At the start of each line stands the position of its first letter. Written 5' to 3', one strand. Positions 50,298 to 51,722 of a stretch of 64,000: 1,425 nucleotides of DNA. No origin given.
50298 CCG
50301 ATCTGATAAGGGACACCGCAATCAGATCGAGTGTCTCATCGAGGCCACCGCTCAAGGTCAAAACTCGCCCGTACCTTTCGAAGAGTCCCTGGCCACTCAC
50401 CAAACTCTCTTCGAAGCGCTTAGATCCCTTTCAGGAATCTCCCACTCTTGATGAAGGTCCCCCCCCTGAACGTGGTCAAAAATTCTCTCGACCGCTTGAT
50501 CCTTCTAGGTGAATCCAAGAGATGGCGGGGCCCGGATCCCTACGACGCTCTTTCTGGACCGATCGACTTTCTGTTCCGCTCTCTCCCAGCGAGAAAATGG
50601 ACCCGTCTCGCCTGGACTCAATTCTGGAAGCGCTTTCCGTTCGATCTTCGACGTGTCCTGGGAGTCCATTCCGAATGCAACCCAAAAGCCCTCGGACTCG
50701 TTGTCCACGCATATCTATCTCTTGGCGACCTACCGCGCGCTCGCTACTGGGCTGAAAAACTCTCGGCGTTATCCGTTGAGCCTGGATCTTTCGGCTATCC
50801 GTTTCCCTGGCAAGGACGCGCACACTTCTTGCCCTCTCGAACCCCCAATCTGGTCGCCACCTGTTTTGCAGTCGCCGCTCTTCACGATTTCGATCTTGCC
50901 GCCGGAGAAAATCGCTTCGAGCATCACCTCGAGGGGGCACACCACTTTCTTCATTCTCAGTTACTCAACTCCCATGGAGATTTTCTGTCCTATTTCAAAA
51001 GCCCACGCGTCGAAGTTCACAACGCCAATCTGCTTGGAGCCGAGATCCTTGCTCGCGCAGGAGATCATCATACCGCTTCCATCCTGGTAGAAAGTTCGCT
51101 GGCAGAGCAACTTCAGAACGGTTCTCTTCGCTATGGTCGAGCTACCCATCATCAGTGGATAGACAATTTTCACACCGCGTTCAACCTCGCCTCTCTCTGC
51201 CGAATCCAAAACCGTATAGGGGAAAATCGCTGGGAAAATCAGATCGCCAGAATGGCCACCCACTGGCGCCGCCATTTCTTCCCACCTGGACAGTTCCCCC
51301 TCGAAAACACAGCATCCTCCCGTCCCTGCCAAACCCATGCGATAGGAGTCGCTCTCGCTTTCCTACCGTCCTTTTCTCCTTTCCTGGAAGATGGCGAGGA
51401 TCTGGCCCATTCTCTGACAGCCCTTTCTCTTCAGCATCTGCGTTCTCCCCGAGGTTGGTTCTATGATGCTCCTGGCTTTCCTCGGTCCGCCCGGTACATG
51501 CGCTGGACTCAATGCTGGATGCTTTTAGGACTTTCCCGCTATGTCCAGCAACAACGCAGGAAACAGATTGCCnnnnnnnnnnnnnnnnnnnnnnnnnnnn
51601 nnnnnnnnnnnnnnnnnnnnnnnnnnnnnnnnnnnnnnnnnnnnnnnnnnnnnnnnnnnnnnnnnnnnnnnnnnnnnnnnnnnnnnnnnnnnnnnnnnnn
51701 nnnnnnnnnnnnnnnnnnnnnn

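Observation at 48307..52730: Bi-domain (MDR + Gfo/Idh/MocA) oxidoreductase coupled to a 760-aa fusion with GT-B-like C-terminus: candidate sugar-modifying module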

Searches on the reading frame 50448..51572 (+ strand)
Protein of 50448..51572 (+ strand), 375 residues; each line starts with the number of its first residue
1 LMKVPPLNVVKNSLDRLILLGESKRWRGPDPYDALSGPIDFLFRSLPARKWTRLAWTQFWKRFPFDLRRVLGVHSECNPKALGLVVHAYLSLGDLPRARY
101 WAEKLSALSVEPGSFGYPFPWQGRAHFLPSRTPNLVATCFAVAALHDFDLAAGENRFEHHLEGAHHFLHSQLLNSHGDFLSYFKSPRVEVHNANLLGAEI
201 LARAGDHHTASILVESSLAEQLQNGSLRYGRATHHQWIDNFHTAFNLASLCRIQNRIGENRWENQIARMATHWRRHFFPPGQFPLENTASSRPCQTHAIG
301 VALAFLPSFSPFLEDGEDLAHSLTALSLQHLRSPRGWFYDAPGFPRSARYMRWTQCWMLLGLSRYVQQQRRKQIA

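Call 30: find_related_loci(query=A1, collection=genome_contigs, flank=10000)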
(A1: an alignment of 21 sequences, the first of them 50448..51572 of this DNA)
Query A1 (375 aa) in genome_contigs; peptide patterns used: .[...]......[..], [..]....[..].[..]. (x = any residue, [..] = any of these).
599 stretches matched a pattern (row limit reached: there are more); 577 encode a relative of the query (tblastn E <= 1e-3); the best 80 are kept; 80 distinct loci.
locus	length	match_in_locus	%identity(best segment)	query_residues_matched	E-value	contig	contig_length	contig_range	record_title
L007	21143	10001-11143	34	14-372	5e-52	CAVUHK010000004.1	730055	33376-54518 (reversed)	MAG: uncultured beta proteobacterium isolate MFD02134.bin.1.143 genome assembly, contig: contig_18345, whole genome shot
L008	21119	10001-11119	34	12-364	1e-51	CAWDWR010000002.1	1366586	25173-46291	MAG: uncultured Acidobacteriota bacterium isolate MFD05942.bin.2.66 genome assembly, contig: contig_7098, whole genome s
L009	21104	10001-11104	36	22-369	1e-51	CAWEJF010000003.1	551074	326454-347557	MAG: Candidatus Aminicenantes bacterium isolate MFD05942.bin.2.296 genome assembly, contig: contig_22861, whole genome s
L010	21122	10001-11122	34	11-363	6e-51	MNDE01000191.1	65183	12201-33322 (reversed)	MAG: Acidobacteria bacterium 13_2_20CM_57_17 13_2_20cm_scaffold_95, whole genome shotgun sequence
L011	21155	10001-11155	32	7-371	4e-51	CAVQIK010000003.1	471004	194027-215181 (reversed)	MAG: uncultured delta proteobacterium isolate MFD10007.bin.3.145 genome assembly, contig: contig_12649, whole genome sho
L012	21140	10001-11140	33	11-369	5e-51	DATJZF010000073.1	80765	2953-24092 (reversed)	MAG TPA_asm: Dongiaceae bacterium isolate SMAG_U15171 k141_301615, whole genome shotgun sequence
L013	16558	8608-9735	32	9-363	6e-51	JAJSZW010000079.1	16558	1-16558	MAG: Deltaproteobacteria bacterium isolate SM7059A Ga0402080_125, whole genome shotgun sequence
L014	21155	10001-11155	33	6-369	1e-50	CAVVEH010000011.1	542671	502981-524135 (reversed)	MAG: uncultured beta proteobacterium isolate MFD02134.bin.2.139 genome assembly, contig: contig_69273, whole genome shot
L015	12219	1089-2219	34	8-363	1e-50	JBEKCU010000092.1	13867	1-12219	MAG: Candidatus Acidiferrales bacterium isolate SPRUCE 167 SPRUCE_167_92, whole genome shotgun sequence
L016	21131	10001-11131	31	9-363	3e-50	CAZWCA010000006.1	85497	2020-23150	MAG TPA_asm: uncultured Smithella sp. isolate SRP216815_co1_312 genome assembly, contig: NODE_312_length_85497_cov_43.07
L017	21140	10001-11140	32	10-369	2e-50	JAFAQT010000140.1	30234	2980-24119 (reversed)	MAG: Verrucomicrobiota bacterium isolate CP_BM_ER_71 BM_ER_k147_677883, whole genome shotgun sequence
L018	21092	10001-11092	34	26-368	8e-50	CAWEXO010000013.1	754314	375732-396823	MAG: uncultured Verrucomicrobiae bacterium isolate MFD09603.bin.2.211 genome assembly, contig: contig_6360, whole genome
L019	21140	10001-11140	33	10-368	6e-50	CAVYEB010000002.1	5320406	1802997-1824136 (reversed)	MAG: uncultured delta proteobacterium isolate MFD04492.bin.1.18 genome assembly, contig: contig_19176, whole genome shot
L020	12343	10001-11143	32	9-369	1e-49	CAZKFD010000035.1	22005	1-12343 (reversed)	MAG TPA_asm: uncultured Eubacteriales bacterium isolate SRP140028_co1_355 genome assembly, contig: k141_6312606, whole g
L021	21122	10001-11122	33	11-363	4e-49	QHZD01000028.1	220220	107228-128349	MAG: Acidobacteria bacterium isolate gp2 AA100 14_1009_05_40cm_scaffold_46_curated, whole genome shotgun sequence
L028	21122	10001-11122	35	17-370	2e-48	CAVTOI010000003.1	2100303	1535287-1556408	MAG: Candidatus Aminicenantes bacterium isolate MFD00905.bin.1.6 genome assembly, contig: contig_575, whole genome shotg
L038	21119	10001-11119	34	10-368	8e-48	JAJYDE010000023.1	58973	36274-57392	MAG: Deltaproteobacteria bacterium isolate BP9.bin85 NODE_729_length_58973_cov_1.885209, whole genome shotgun sequence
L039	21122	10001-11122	33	10-363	3e-47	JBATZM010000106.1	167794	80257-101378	MAG: Terriglobales bacterium isolate MFD10751_ilm_asm_bin86 k127_361867, whole genome shotgun sequence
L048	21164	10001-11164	31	8-375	2e-46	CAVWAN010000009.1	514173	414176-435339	MAG: uncultured Acidobacteriaceae bacterium isolate MFD03726.bin.2.160 genome assembly, contig: contig_15703, whole geno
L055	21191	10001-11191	32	2-373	4e-46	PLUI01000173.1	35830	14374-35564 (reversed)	MAG: Acidobacteriaceae bacterium isolate palsa_362 73.20120700_P3S.10_contig_1342, whole genome shotgun sequence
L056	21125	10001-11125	31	10-363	4e-46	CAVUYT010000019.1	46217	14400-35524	MAG: uncultured Acidobacteriota bacterium isolate MFD05513.bin.1.198 genome assembly, contig: contig_85612, whole genome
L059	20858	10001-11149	33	10-368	6e-46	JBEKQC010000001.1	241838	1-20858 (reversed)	MAG: Terriglobales bacterium isolate SPRUCE 479 SPRUCE_479_1, whole genome shotgun sequence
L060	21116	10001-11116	32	16-367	8e-46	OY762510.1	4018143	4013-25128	MAG: uncultured Syntrophus sp. isolate ce8641d8-6ba7-4885-b5ca-0195441cf687 genome assembly, chromosome: 1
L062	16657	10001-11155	32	4-362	7e-46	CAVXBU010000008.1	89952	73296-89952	MAG: uncultured Acidobacteriaceae bacterium isolate MFD03399.bin.2.64 genome assembly, contig: contig_19678, whole genom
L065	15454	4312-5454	33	4-363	2e-45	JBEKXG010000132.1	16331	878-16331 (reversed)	MAG: Syntrophobacteraceae bacterium isolate SPRUCE 646 SPRUCE_646_132, whole genome shotgun sequence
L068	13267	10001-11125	31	9-363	2e-45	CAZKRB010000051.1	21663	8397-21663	MAG TPA_asm: uncultured Syntrophus sp. isolate SRP192927_co7_623 genome assembly, contig: NODE_4230_length_21663_cov_5.6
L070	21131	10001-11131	31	8-363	3e-45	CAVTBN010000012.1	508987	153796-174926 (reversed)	MAG: uncultured Acidobacteriota bacterium isolate MFD02416.bin.1.244 genome assembly, contig: contig_4661, whole genome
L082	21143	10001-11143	31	4-363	2e-44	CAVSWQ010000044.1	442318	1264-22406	MAG: uncultured Acidobacteriota bacterium isolate MFD05684.bin.2.181 genome assembly, contig: contig_7231, whole genome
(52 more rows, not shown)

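Call 36: predict_structure(alignment_id=A1)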
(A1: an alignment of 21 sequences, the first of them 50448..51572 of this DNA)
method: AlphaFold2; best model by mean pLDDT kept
length: 375 residues; sequences in the alignment: 21
mean_pLDDT: 89.1   pTM: 0.91
mean pLDDT of the five models: 89.1, 88.1, 87.6, 86.8, 85.8
residues with pLDDT >= 90: 242; 70-90: 104; 50-70: 29; < 50: 0
segments of 3 or more residues with pLDDT < 50: none
pLDDT, mean of each block of 10 residues (from residue 1): 88 96 91 60 58 74 75 85 98 98 97 90 76 96 98 98 97 92 87 96 97 97 95 89 95 93 96 92 83 84 91 90 93 89 73 94 96 87
secondary structure, 60 per line:
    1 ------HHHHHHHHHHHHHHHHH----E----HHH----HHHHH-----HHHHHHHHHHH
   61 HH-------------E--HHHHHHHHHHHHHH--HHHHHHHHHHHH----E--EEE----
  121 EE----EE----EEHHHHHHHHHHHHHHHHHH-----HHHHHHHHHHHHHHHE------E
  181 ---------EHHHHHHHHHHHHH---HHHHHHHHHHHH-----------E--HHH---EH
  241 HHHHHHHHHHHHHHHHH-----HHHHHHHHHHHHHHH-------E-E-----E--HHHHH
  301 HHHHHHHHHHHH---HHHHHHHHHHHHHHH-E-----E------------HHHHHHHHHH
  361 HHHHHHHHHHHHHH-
elements in order: H7-23 H40-44 H50-62 H79-92 H95-106 E114-116 H135-152 H158-172 H191-203 H207-218 H240-257 H263-277 H296-312 H316-330 H351-374

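Call 41: search_protein_families(library=pfam, proteins=[L038:1209-2657:+, L038:2662-3960:+, L038:3891-5279:+, L038:5252-6181:+, L038:6181-6807:+, L038:6740-7831:+, L038:13290-14411:+, L038:14398-15279:+, L038:15302-16693:+, L038:17431-18489:+], max_evalue=0.0001)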
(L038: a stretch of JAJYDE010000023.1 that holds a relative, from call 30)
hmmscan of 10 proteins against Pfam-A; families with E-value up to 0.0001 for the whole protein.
L038:1209-2657:+ (483 aa): 1 family
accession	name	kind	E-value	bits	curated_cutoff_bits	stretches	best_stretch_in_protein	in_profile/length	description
PF15892.11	BNR_4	-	2.6e-28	99.6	27.3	1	112-378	22-242/272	BNR repeat-containing family member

L038:2662-3960:+ (433 aa): 1 family
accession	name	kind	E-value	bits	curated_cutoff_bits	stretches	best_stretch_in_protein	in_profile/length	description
PF04932.20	Wzy_C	-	7.3e-10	39.3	31.7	1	214-356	3-149/149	O-Antigen ligase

L038:3891-5279:+ (463 aa): 0 families

L038:5252-6181:+ (310 aa): 2 families
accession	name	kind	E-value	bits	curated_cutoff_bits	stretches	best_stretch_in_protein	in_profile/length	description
PF00535.33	Glycos_transf_2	-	3.5e-19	69.8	23.3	1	15-132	1-116/168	Glycosyl transferase family 2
PF13641.12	Glyco_tranf_2_3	-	9e-06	26.3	27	0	14-127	3-119/230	Glycosyltransferase like family 2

L038:6181-6807:+ (209 aa): 1 family
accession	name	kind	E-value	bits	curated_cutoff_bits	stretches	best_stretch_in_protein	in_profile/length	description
PF00132.30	Hexapep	-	4.2e-11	42.5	27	1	107-141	1-35/36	Bacterial transferase hexapeptide (six repeats)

L038:6740-7831:+ (364 aa): 2 families
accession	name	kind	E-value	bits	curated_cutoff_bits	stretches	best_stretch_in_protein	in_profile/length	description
PF00534.26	Glycos_transf_1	-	2.3e-20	73.3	26.4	1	181-341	3-171/172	Glycosyl transferases group 1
PF13692.12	Glyco_trans_1_4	-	3.6e-18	66.6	27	1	194-328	3-142/142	Glycosyl transferases group 1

L038:13290-14411:+ (374 aa): 3 families
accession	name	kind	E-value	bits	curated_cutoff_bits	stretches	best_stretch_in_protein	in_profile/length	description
PF22725.1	GFO_IDH_MocA_C3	-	5.2e-23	81.8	27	1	128-251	1-123/124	GFO/IDH/MocA C-terminal domain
PF01408.29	GFO_IDH_MocA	-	4.8e-22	79.3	24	1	2-120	1-120/120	Oxidoreductase family, NAD-binding Rossmann fold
PF02894.22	GFO_IDH_MocA_C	-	1.4e-13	51.6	22.9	1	132-312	1-188/218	Oxidoreductase family, C-terminal alpha/beta domain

L038:14398-15279:+ (294 aa): 0 families

L038:15302-16693:+ (464 aa): 2 families
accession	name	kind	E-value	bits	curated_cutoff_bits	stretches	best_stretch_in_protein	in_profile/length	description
PF02397.22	Bac_transf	-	9.1e-67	224.5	27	1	270-458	1-178/179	Bacterial sugar transferase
PF13727.12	CoA_binding_3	-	6.5e-11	43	25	1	65-223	3-164/175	CoA-binding domain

L038:17431-18489:+ (353 aa): 1 family
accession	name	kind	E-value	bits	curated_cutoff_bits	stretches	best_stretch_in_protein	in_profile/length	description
PF00196.25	GerE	-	3.9e-09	36.4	23.5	1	252-297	3-48/57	Bacterial regulatory proteins, luxR family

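Call 62: search_solved_structures(query=A1, max_evalue=10, show_alignments=2)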
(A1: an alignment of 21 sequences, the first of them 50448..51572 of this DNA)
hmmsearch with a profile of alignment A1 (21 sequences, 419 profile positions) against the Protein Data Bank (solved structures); distinct sequences matched with E-value up to 10: 17.
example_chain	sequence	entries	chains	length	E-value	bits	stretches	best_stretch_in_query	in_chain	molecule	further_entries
2zbl_A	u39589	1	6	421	0.06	15.2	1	209-265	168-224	Putative isomerase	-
2afa_A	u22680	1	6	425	0.062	15.2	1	209-265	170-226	NAG isomerase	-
7ag4_A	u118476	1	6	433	0.064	15.1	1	209-265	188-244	Sulfoquinovose isomerase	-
2r8r_A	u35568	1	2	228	0.11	14.3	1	256-299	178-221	Sensor protein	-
2fb0_A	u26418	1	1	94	0.2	13.5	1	328-396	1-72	conserved hypothetical protein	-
7xq4_A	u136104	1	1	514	0.69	11.7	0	213-279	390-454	SQHop_cyclase_C domain-containing protein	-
7xqz_A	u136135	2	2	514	0.73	11.7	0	213-279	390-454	SQHop_cyclase_C domain-containing protein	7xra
7xr7_A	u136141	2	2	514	0.74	11.6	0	213-279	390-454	SQHop_cyclase_C domain-containing protein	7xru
8zg0_A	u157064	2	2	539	0.79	11.6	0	213-279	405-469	Squalene cyclase C-terminal domain-containing protein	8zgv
8zg1_A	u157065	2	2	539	0.79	11.6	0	213-279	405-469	Squalene cyclase C-terminal domain-containing protein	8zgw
8zg5_A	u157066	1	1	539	0.79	11.5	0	213-279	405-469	Squalene cyclase C-terminal domain-containing protein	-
4z4j_A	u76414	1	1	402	1.2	10.9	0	285-374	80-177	Cellobiose 2-epimerase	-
8wbu_A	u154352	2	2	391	1.4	10.8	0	285-374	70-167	Cellobiose 2-epimerase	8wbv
7d5g_A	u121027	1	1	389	1.4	10.7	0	285-374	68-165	Cellobiose 2-epimerase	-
8pak_A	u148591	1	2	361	1.5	10.7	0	236-258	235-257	Squalene--hopene cyclase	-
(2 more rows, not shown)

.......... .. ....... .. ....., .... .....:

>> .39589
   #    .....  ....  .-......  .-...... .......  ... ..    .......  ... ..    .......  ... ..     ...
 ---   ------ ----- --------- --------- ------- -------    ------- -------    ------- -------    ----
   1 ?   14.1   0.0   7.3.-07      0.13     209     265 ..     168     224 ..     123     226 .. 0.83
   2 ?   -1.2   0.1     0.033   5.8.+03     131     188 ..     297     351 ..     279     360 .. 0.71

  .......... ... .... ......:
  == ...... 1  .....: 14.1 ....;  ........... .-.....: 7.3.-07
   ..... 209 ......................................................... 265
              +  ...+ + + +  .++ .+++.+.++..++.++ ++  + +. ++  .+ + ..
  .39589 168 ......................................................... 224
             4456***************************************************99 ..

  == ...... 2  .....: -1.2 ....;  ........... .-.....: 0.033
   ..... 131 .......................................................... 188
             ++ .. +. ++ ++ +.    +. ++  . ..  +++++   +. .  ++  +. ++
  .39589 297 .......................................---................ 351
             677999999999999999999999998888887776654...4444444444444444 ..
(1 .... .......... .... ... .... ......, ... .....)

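Call 75: search_protein_families(library=pfam, proteins=[L062:12202-13200:+, L065:10017-11387:+, L060:13136-14110:+, L068:11170-12219:+, L070:19332-20234:+, L055:16235-18067:+, L059:772-1797:+, L039:14023-14916:+, L082:17722-19215:+, L056:15180-16514:+], max_evalue=0.001)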
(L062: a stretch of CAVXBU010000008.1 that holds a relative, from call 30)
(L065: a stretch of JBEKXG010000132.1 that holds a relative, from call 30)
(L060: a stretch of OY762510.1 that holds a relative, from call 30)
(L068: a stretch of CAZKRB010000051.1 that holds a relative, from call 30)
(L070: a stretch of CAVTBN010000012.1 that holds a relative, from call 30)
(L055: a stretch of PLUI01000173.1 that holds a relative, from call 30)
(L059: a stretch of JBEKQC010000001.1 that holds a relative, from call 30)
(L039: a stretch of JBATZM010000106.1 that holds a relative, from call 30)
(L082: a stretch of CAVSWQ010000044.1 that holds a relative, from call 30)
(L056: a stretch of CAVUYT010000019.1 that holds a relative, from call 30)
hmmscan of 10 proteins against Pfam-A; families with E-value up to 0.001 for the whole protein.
L062:12202-13200:+ (333 aa): 0 families

L065:10017-11387:+ (457 aa): 1 family
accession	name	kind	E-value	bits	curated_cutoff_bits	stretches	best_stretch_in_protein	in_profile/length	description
PF04932.20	Wzy_C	-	1.1e-12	48.4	31.7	1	238-375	6-149/149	O-Antigen ligase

L060:13136-14110:+ (325 aa): 2 families
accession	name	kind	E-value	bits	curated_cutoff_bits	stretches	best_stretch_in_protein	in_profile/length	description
PF02388.22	FemAB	-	2.1e-12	47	24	2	119-202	152-237/406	FemAB family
PF13480.13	Acetyltransf_6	-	2.5e-07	31.4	22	1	139-277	6-142/143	Acetyltransferase (GNAT) domain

L068:11170-12219:+ (350 aa): 7 families
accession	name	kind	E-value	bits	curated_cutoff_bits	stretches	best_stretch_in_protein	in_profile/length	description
PF01370.27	Epimerase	-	3.2e-26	92.6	20.9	1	12-233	1-223/240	NAD dependent epimerase/dehydratase family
PF07993.18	NAD_binding_4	-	2.5e-18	66.6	20.1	1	14-216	1-230/258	Male sterility protein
PF16363.11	GDP_Man_Dehyd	-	1.8e-16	61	27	1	13-192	1-185/332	GDP-mannose 4,6 dehydratase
PF13460.12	NAD_binding_10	-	4.7e-16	59.6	27.2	1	16-190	1-146/184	NAD(P)H-binding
PF01073.25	3Beta_HSD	-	3.3e-14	53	22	1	13-234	1-228/280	3-beta hydroxysteroid dehydrogenase/isomerase family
PF02719.21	Polysacc_synt_2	-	7.2e-06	25.8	20.2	1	12-128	1-128/293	Polysaccharide biosynthesis protein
PF05368.20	NmrA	-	0.0004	20.5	27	1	11-126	4-105/298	NmrA-like family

L070:19332-20234:+ (301 aa): 4 families
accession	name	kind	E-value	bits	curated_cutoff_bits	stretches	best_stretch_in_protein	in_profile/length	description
PF00535.33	Glycos_transf_2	-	6e-21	75.5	23.3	1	9-154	1-143/168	Glycosyl transferase family 2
PF13641.12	Glyco_tranf_2_3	-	1.2e-05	25.9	27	1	8-222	3-220/230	Glycosyltransferase like family 2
PF13632.12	Glyco_trans_2_3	-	2.2e-05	24.8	27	1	181-275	91-183/198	Glycosyl transferase family group 2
PF10111.15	Glyco_tranf_2_2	-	6e-05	23.1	27.3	1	79-202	71-206/276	Glycosyltransferase like family 2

L055:16235-18067:+ (611 aa): 3 families
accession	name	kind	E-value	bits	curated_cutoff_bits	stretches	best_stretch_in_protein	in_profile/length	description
PF00733.27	Asn_synthase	-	1.3e-15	58.4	21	2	239-336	2-97/354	Asparagine synthase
PF13537.11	GATase_7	-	1.8e-11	44.6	25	1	57-164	11-123/123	Glutamine amidotransferase domain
PF13522.11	GATase_6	-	0.00025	21.5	27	1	59-158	29-130/130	Glutamine amidotransferase domain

L059:772-1797:+ (342 aa): 8 families
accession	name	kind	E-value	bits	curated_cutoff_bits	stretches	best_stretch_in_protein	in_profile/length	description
PF13401.12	AAA_22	-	5e-31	108.2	27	1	42-171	4-130/130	AAA domain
PF13191.12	AAA_16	-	4.6e-10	40.7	32.6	1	30-157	10-165/167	AAA ATPase domain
PF09848.15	SLFN-g3_helicase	-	8.1e-05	22.5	24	1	45-137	3-93/354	Schlafen group 3, DNA/RNA helicase domain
PF13245.12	AAA_19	-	0.00017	22.2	25.1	0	41-72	9-40/134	AAA domain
PF13604.12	AAA_30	-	0.00038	20.7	27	0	40-152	15-115/191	AAA domain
PF00004.35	AAA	-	0.00041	21.2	21.2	1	46-154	1-97/131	ATPase family associated with various cellular activities (AAA)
PF04851.21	ResIII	-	0.0005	20.5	22.5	0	118-143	120-146/164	Type III restriction enzyme, res subunit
PF07728.20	AAA_5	-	0.00063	20.2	22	0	46-142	2-85/139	AAA domain (dynein-related subfamily)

L039:14023-14916:+ (298 aa): 0 families

L082:17722-19215:+ (498 aa): 2 families
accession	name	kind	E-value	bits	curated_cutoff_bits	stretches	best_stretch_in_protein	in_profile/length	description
PF13440.11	Polysacc_synt_3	-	1.8e-65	221.5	23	1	6-296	1-291/293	Polysaccharide biosynthesis protein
PF01943.22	Polysacc_synt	-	1.3e-21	77.7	28.2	1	1-248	20-273/274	Polysaccharide biosynthesis protein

L056:15180-16514:+ (445 aa): 0 families
